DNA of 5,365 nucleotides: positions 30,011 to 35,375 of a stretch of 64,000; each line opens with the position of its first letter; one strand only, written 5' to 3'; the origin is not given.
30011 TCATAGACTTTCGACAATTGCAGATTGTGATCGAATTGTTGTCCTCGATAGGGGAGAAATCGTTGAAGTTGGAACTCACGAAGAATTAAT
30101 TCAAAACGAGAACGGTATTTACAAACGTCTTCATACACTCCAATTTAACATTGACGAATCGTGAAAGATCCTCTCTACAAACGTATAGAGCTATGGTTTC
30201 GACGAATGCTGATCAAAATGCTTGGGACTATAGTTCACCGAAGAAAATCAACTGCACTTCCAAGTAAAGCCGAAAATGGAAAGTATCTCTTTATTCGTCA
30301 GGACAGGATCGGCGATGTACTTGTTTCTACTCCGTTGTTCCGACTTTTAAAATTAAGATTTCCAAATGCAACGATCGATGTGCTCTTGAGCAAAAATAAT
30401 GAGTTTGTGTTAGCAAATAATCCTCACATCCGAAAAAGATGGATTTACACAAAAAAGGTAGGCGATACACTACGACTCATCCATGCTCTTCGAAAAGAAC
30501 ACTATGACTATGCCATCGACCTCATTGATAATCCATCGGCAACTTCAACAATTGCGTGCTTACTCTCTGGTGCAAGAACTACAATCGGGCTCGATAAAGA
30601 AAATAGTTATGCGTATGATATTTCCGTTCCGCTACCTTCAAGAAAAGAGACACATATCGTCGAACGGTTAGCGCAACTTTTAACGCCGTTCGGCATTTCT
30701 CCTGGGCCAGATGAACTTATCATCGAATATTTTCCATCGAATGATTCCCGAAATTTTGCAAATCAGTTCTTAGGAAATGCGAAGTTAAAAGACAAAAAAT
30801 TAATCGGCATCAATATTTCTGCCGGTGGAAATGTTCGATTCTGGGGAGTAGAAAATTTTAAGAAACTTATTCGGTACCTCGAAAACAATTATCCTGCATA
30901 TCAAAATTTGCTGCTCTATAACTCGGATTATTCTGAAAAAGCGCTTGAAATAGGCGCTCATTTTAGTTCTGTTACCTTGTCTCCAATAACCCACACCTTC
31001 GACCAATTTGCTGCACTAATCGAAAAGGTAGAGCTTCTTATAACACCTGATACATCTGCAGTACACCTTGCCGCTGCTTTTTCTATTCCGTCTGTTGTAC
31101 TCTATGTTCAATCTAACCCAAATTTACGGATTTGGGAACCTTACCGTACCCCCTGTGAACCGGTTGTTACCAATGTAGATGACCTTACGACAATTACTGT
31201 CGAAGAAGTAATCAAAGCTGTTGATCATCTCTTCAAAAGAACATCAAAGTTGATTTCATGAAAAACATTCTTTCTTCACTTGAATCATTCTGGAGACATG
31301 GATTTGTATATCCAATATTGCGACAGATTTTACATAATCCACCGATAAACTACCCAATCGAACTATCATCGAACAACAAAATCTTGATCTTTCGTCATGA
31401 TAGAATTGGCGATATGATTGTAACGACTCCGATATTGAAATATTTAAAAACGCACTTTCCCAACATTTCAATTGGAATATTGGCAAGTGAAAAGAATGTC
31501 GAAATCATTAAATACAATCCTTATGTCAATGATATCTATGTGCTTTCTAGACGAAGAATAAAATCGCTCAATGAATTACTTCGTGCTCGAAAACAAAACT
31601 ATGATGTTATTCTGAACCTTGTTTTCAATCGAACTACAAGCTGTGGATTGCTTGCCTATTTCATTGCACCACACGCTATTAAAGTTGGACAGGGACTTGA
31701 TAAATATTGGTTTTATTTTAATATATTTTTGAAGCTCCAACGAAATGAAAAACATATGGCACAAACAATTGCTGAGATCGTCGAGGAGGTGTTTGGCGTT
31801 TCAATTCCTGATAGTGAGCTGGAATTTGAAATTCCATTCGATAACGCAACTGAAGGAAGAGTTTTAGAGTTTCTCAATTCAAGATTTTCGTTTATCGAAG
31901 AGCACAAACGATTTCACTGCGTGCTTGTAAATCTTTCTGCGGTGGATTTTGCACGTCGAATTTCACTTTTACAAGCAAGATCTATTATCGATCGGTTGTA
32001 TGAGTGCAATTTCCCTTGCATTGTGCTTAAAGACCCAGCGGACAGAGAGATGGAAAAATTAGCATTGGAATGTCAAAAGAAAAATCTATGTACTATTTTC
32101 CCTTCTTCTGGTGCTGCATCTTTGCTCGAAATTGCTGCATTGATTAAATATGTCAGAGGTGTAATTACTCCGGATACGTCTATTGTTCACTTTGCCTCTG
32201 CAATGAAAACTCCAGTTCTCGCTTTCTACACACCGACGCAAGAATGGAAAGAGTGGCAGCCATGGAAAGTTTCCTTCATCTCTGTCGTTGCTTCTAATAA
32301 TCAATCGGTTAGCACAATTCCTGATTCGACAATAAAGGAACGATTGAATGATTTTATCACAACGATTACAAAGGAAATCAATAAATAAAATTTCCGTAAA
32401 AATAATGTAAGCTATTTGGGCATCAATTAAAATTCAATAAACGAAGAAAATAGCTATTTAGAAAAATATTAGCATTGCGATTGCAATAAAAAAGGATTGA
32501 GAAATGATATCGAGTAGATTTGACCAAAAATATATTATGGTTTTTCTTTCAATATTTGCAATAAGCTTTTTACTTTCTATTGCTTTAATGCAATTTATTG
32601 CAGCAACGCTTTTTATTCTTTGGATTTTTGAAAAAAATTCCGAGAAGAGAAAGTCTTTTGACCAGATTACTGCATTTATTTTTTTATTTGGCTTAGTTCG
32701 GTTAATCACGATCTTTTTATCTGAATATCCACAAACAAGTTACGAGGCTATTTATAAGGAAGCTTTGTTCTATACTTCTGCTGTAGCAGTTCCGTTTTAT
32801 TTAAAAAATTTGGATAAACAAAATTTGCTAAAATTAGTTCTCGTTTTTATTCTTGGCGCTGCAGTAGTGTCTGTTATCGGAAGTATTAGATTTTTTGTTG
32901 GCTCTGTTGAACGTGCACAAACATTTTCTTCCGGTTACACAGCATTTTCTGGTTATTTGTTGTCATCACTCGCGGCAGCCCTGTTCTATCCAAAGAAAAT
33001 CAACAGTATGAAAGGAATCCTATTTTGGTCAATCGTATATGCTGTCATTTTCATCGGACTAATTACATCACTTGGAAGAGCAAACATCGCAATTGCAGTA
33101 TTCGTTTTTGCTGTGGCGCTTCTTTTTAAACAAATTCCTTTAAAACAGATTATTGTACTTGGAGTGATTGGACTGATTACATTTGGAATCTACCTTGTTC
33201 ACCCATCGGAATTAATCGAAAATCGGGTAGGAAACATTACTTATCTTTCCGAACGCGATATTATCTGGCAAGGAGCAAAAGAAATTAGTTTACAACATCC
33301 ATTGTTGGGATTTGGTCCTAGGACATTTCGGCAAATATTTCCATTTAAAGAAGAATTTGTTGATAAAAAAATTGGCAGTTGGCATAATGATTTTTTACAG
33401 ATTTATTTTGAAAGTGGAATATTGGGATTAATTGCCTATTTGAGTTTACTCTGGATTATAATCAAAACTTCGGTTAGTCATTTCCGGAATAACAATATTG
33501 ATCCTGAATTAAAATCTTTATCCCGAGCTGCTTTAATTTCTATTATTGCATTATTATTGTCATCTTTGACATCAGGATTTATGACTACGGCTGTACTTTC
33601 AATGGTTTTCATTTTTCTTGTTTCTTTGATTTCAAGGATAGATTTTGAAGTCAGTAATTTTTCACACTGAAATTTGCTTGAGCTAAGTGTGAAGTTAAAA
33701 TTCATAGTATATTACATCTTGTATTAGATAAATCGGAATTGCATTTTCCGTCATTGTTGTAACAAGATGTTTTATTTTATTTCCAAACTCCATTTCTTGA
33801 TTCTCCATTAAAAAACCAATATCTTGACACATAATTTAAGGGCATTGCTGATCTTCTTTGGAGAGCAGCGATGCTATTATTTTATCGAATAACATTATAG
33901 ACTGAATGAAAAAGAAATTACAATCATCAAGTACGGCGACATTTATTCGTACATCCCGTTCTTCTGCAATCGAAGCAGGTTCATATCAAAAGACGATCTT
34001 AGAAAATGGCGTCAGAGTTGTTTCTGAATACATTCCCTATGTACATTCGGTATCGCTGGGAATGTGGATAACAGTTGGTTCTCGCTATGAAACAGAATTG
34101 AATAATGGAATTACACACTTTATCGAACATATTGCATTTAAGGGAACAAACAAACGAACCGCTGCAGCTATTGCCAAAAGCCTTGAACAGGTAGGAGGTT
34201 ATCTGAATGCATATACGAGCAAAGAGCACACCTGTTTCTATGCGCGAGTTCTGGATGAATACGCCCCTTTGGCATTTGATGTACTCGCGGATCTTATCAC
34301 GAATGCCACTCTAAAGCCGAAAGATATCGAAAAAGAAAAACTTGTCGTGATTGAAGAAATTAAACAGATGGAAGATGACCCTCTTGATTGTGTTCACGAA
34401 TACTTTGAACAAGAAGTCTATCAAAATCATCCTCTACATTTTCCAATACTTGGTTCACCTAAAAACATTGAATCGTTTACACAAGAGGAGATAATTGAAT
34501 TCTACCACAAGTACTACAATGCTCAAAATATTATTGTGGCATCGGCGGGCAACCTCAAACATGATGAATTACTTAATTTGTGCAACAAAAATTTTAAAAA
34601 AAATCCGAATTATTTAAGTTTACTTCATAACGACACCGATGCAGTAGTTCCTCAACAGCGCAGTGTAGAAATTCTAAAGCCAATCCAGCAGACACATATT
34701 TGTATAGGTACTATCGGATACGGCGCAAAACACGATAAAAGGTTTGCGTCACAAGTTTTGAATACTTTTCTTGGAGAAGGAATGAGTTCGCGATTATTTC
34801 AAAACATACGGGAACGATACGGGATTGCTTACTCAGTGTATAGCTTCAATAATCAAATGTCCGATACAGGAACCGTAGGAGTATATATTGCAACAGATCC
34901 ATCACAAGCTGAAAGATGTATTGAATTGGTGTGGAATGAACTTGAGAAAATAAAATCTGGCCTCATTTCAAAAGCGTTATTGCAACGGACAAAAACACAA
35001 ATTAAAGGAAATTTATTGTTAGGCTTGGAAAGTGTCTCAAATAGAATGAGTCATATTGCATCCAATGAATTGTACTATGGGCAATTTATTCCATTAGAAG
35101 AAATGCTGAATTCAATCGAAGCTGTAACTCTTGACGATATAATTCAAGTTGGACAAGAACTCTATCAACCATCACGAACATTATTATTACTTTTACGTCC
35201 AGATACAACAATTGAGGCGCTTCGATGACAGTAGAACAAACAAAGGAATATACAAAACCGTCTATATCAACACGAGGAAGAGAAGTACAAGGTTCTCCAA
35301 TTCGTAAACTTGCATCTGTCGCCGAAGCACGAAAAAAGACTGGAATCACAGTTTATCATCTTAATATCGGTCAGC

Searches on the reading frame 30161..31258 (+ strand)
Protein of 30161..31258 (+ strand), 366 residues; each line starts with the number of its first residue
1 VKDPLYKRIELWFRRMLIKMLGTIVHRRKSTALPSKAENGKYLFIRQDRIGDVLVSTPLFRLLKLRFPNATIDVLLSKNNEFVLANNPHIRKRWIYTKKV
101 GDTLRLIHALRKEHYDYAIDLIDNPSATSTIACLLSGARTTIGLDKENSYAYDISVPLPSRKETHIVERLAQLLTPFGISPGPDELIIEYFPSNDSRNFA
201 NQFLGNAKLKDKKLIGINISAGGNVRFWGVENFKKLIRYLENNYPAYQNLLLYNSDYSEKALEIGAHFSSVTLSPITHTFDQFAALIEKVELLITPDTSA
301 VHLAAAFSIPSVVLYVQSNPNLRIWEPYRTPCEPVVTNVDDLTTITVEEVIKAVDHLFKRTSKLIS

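Call 57: search_protein_families(library=pfam, proteins=[window:30161-31258:+], max_evalue=0.000001)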
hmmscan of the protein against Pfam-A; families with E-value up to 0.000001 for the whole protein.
window:30161-31258:+ (366 aa): 1 family
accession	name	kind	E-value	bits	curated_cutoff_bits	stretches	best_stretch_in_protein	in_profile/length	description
PF01075.23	Glyco_transf_9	-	3.1e-22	79.6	22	1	104-322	2-216/247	Glycosyltransferase family 9 (heptosyltransferase)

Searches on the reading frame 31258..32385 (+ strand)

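Call 57: search_protein_families(library=pfam, proteins=[window:31258-32385:+], max_evalue=0.000001)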
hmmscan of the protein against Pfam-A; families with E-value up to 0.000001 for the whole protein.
window:31258-32385:+ (376 aa): 1 family
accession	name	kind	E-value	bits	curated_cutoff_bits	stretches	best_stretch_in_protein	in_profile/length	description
PF01075.23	Glyco_transf_9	-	1.1e-13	51.5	22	1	111-349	9-233/247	Glycosyltransferase family 9 (heptosyltransferase)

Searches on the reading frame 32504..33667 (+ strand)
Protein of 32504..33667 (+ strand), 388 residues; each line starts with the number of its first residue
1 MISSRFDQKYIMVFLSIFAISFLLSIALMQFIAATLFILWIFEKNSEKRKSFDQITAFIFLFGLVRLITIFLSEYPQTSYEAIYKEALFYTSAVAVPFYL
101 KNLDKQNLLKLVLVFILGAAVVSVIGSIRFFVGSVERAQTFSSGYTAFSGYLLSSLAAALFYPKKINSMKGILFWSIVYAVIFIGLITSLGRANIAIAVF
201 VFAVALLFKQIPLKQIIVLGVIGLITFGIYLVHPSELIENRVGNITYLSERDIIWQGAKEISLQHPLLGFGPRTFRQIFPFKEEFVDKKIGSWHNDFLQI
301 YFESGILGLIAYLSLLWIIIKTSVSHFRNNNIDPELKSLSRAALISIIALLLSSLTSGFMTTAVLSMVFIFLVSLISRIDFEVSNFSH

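Call 57: search_protein_families(library=pfam, proteins=[window:32504-33667:+], max_evalue=0.000001)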
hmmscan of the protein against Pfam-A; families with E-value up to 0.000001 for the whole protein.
window:32504-33667:+ (388 aa): 1 family
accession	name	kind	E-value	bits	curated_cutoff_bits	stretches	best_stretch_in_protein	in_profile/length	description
PF04932.20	Wzy_C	-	4e-11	43.4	31.7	1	179-313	3-149/149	O-Antigen ligase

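Call 61: search_protein_families(library=ncbifam, proteins=[window:32504-33667:+], max_evalue=0.001)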
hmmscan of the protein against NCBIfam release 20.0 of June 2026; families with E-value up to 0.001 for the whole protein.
window:32504-33667:+ (388 aa): 2 families
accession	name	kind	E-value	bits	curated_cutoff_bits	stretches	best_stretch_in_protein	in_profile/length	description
TIGR00947.1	2A73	equivalog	2.8e-10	39.8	366.4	1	14-377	26-420/425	IctB family putative bicarbonate transporter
TIGR03097.1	PEP_O_lig_1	hypoth_equivalog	1.5e-08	33.9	188.1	1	18-373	38-398/408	putative O-glycosylation ligase, exosortase A system-associated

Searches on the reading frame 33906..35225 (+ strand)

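Call 57: search_protein_families(library=pfam, proteins=[window:33906-35225:+], max_evalue=0.000001)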
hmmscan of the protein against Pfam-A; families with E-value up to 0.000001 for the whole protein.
window:33906-35225:+ (440 aa): 2 families
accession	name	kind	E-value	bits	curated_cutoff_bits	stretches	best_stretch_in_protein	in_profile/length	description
PF00675.25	Peptidase_M16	-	9.2e-44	149.4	22.3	1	37-183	1-147/149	Insulinase (Peptidase family M16)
PF05193.26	Peptidase_M16_C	-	2e-43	148.8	23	1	190-365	1-180/181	Peptidase M16 inactive domain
